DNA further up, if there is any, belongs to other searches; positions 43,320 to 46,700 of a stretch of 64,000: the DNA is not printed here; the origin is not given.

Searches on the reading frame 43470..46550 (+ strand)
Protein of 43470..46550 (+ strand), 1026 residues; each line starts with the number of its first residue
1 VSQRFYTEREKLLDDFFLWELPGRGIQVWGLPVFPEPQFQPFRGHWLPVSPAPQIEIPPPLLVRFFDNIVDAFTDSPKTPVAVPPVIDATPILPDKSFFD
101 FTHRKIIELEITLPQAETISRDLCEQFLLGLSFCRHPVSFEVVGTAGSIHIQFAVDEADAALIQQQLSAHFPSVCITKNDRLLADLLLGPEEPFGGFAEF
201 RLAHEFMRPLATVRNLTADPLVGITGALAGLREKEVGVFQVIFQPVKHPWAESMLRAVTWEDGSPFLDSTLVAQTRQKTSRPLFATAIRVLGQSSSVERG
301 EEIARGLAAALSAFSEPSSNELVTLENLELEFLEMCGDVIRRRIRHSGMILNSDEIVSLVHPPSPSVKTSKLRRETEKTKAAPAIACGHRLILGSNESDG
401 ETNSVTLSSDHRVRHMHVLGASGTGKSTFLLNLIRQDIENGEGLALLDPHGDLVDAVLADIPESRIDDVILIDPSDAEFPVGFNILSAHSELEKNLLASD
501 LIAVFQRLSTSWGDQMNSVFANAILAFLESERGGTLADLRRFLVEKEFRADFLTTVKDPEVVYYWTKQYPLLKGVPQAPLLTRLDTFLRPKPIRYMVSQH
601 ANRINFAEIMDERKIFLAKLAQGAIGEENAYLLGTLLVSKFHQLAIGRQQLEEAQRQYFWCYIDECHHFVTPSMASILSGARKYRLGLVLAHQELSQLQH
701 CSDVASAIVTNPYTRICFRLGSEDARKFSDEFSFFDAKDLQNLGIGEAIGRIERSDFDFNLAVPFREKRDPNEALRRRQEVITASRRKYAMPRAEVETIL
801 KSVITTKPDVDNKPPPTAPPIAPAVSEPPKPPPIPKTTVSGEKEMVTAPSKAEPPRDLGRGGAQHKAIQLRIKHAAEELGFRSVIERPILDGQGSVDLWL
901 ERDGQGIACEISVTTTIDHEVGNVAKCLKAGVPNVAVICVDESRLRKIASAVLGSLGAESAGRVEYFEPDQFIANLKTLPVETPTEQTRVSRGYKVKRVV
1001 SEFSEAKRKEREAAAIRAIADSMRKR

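Call 34: search_protein_families(library=pfam, proteins=[window:43470-46550:+], max_evalue=0.0001)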
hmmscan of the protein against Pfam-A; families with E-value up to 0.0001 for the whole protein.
window:43470-46550:+ (1026 aa): 3 families
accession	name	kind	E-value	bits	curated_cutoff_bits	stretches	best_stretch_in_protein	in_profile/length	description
PF10412.15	TrwB_AAD_bind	-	3.9e-11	42.9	20.5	1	404-545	6-142/387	Type IV secretion-system coupling protein DNA-binding domain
PF01935.23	DUF87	-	1.5e-05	25.7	23.2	1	414-462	24-69/220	Helicase HerA, central domain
PF12696.13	TraG-D_C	-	3.8e-05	24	22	1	661-732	4-79/126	TraM recognition site of TraD and TraG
